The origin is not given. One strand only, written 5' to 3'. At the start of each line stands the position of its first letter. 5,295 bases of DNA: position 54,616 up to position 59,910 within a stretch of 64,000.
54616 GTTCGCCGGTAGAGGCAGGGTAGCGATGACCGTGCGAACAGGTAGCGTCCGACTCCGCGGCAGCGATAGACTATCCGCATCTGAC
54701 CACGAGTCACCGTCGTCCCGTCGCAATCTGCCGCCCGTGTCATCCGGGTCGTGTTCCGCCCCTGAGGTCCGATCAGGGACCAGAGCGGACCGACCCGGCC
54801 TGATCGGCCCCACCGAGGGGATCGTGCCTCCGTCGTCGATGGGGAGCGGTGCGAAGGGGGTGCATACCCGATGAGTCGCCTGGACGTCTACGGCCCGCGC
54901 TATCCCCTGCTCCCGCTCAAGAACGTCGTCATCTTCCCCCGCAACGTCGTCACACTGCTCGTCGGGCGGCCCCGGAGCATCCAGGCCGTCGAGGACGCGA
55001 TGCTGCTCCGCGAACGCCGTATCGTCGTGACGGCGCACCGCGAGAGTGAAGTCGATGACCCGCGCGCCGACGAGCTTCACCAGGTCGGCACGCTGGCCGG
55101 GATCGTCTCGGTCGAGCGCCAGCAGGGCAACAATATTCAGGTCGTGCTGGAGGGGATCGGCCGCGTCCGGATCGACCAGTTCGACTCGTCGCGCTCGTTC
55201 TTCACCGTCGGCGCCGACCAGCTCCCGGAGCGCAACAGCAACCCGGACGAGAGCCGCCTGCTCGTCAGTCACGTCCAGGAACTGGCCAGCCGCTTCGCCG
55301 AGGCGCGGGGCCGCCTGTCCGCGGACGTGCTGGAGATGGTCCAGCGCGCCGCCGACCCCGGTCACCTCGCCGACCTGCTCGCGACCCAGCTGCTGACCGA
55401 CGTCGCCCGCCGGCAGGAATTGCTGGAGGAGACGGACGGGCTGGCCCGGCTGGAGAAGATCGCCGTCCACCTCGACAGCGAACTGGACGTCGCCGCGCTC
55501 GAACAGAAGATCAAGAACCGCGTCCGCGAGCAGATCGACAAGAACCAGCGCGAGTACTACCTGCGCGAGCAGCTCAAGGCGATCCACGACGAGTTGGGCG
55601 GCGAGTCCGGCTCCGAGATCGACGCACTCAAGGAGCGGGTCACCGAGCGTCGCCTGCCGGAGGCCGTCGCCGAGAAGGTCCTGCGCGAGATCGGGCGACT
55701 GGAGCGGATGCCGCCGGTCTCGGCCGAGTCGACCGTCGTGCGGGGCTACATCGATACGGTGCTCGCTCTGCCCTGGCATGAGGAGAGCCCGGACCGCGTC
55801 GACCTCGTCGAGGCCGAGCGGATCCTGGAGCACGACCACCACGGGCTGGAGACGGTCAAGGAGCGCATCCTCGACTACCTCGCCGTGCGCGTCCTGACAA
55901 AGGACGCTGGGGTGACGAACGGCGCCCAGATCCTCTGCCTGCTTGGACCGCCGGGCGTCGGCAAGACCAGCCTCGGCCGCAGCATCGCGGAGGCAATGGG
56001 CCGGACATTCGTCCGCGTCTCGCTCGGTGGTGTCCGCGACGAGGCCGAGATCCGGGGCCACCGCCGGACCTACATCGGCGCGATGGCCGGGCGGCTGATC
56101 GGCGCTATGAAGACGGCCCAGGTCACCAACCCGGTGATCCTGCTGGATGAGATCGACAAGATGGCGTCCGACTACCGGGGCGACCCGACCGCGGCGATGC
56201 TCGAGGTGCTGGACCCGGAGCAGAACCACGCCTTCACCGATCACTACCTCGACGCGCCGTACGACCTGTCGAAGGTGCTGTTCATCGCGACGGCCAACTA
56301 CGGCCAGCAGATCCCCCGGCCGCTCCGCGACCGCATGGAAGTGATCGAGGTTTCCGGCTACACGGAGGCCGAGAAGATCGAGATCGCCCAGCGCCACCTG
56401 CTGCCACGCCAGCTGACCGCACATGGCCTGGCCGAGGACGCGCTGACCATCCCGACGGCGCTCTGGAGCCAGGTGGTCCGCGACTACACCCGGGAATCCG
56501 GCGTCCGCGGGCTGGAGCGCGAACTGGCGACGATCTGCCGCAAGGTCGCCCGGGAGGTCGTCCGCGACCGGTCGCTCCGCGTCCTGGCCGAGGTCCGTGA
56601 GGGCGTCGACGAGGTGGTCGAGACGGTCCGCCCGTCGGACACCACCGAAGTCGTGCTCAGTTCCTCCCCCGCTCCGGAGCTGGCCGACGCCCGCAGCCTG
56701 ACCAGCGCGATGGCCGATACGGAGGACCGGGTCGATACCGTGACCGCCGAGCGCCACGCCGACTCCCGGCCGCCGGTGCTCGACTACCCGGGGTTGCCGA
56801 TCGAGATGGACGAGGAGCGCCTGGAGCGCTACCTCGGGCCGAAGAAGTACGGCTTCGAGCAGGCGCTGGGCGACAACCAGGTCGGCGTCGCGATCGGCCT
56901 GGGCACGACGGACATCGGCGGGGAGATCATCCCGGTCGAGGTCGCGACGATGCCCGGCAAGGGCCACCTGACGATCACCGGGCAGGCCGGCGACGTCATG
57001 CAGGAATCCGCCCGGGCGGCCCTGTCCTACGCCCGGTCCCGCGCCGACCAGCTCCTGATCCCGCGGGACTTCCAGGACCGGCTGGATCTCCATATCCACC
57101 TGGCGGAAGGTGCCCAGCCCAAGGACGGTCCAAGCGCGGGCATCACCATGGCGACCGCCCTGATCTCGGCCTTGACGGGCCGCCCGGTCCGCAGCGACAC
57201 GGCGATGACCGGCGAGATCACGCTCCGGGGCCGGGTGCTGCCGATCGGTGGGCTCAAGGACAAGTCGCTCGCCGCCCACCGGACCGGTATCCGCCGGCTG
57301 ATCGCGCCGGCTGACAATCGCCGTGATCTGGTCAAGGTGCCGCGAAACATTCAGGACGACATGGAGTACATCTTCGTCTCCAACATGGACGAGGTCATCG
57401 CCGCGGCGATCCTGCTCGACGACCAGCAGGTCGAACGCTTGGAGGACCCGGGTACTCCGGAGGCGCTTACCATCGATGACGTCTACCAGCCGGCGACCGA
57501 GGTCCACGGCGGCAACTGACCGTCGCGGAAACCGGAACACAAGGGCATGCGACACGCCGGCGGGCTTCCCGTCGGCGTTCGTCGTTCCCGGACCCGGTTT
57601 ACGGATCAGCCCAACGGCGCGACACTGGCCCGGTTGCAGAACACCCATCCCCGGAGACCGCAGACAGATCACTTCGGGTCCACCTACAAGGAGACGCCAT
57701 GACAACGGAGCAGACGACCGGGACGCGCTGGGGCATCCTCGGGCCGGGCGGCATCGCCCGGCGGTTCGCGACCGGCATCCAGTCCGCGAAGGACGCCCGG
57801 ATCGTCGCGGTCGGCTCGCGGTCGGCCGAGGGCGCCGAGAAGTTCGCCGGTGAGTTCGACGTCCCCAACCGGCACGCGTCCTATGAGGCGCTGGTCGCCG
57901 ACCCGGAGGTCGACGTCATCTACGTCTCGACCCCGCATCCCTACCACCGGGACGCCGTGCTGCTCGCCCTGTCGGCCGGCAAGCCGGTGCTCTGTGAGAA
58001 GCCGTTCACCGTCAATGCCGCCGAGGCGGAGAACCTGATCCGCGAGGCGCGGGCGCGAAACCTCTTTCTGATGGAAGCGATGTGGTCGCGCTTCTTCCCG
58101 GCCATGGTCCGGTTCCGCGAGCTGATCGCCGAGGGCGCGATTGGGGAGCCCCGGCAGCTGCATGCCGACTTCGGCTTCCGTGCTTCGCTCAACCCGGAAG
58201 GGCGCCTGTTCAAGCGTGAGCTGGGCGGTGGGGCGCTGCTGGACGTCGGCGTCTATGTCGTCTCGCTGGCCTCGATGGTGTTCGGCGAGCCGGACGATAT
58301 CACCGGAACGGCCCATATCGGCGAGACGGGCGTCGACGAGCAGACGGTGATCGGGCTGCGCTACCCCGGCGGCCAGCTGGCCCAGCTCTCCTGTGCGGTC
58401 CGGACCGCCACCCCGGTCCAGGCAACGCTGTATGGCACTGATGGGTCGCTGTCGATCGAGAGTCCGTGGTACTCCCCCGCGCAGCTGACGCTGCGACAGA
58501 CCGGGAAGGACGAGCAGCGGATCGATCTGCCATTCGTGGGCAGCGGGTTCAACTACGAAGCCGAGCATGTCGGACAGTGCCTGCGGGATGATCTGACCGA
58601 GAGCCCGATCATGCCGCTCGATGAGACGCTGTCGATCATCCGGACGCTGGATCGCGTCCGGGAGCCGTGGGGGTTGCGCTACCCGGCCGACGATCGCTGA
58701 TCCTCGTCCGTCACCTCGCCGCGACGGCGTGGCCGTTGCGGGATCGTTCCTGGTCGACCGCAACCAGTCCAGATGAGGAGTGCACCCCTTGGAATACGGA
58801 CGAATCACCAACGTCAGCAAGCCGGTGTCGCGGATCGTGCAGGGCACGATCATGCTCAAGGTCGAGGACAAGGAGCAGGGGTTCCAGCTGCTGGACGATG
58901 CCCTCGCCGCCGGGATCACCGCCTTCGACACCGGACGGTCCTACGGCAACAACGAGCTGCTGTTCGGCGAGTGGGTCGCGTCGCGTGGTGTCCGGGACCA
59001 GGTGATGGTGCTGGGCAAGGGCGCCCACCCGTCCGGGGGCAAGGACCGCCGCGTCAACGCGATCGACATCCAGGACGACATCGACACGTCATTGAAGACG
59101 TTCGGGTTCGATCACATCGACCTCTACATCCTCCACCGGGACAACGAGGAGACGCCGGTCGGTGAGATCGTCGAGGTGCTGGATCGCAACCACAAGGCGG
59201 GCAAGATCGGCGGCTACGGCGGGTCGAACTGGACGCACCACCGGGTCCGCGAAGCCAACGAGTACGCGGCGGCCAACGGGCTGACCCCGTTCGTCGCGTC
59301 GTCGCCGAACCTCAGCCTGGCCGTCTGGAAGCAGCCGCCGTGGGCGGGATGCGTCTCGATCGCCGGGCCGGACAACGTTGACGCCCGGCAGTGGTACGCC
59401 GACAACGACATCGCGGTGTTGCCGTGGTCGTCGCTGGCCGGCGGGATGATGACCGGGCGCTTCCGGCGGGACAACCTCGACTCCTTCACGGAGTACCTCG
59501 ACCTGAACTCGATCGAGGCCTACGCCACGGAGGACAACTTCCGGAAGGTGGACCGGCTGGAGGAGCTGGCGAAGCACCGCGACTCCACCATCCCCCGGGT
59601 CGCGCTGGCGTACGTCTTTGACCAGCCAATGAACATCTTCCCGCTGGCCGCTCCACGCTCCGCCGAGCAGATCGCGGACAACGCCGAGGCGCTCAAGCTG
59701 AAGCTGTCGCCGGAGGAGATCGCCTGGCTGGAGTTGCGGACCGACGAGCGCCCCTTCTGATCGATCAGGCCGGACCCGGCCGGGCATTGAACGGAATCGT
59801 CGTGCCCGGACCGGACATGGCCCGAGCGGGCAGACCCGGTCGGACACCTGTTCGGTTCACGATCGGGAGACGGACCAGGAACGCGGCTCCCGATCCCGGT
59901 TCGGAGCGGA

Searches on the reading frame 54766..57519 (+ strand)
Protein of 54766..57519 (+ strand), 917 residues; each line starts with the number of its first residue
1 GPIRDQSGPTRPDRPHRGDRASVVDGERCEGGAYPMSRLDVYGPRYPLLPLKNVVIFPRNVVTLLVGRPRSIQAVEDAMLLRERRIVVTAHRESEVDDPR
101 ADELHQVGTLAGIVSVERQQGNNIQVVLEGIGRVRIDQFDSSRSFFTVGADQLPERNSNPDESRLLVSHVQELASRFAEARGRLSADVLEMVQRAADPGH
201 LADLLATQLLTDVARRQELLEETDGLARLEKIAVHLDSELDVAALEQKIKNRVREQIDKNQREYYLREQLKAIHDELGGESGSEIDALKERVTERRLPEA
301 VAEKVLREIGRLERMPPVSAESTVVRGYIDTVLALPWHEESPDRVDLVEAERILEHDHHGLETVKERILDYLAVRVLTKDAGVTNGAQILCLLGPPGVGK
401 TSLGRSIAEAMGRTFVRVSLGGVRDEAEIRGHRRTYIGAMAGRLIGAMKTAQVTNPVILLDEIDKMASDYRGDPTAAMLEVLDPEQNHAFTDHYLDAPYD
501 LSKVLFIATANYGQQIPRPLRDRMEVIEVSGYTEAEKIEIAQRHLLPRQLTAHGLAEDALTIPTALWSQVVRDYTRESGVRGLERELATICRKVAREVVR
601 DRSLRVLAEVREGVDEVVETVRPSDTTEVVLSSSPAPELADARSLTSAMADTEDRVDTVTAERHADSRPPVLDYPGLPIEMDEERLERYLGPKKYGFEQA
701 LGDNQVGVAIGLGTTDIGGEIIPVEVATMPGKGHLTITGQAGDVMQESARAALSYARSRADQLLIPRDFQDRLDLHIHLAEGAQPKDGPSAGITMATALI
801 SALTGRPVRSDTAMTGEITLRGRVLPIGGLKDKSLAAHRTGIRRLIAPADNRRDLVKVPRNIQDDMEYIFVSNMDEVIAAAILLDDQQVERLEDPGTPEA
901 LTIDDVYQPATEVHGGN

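Call 13: search_protein_families(library=pfam, proteins=[window:54766-57519:+], max_evalue=0.001)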
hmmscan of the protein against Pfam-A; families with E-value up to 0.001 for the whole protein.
window:54766-57519:+ (917 aa): 8 families
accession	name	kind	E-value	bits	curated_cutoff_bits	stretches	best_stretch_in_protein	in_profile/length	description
PF05362.19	Lon_C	-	1.9e-81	273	21.1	1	681-882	2-203/205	Lon protease (S16) C-terminal proteolytic domain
PF02190.22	LON_substr_bdg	-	6.8e-43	147.4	28.7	1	46-237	2-199/200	ATP-dependent protease La (LON) substrate-binding domain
PF00004.35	AAA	-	5.8e-26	91.9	21.2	1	390-528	1-127/131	ATPase family associated with various cellular activities (AAA)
PF22667.2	Lon_lid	-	3.4e-19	68.7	27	1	552-602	2-52/57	Lon protease AAA+ ATPase lid domain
PF07728.20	AAA_5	-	1.8e-09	38.2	22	1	390-524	2-139/139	AAA domain (dynein-related subfamily)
PF13541.12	ChlI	-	1.8e-07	31.6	27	1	724-851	1-121/121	Subunit ChlI of Mg-chelatase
PF07724.20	AAA_2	-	2.1e-06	28.3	27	1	391-522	7-135/166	AAA domain (Cdc48 subfamily)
PF13401.12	AAA_22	-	3.9e-05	24.4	27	0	386-480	4-102/130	AAA domain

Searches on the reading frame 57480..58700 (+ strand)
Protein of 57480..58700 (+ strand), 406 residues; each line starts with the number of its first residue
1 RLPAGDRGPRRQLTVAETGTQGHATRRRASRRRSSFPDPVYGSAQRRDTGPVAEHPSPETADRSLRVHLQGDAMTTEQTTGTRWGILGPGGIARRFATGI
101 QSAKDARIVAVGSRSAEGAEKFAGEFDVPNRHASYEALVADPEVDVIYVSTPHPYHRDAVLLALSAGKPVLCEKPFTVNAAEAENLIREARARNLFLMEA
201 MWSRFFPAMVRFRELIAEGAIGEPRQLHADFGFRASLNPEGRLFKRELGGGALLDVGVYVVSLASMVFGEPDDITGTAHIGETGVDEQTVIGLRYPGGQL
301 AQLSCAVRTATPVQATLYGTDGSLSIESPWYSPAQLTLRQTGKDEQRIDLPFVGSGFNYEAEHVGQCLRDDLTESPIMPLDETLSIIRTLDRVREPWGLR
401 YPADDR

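Call 13: search_protein_families(library=pfam, proteins=[window:57480-58700:+], max_evalue=0.001)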
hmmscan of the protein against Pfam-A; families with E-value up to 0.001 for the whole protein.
window:57480-58700:+ (406 aa): 5 families
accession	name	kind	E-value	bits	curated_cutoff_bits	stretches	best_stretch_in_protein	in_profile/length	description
PF22725.1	GFO_IDH_MocA_C3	-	6.9e-25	87.9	27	1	211-324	3-123/124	GFO/IDH/MocA C-terminal domain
PF01408.29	GFO_IDH_MocA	-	6.4e-24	85.4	24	1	83-198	2-117/120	Oxidoreductase family, NAD-binding Rossmann fold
PF02894.22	GFO_IDH_MocA_C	-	5.2e-10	39.9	22.9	1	213-347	1-150/218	Oxidoreductase family, C-terminal alpha/beta domain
PF03807.23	F420_oxidored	-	1.6e-05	25.8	21.6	1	85-160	3-76/94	NADP oxidoreductase coenzyme F420-dependent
PF03447.22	NAD_binding_3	-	8.2e-05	23.7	24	1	88-172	1-87/116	Homoserine dehydrogenase, NAD binding domain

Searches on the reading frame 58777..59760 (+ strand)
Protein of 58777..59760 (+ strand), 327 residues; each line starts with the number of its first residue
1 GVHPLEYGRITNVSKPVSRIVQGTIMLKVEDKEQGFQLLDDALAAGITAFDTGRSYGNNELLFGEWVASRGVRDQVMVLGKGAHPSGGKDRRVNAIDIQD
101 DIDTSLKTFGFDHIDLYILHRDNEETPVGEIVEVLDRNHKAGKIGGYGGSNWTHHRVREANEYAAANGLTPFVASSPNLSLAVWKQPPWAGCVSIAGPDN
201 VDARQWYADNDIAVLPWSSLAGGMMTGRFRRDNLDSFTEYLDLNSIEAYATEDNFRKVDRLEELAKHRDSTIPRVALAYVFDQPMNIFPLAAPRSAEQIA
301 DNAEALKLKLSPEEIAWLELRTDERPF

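Call 13: search_protein_families(library=pfam, proteins=[window:58777-59760:+], max_evalue=0.001)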
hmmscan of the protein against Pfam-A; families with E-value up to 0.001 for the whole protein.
window:58777-59760:+ (327 aa): 1 family
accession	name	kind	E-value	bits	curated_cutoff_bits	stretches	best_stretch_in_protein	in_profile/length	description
PF00248.27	Aldo_ket_red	-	2.8e-53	181.3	24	1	20-317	2-285/291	Aldo/keto reductase family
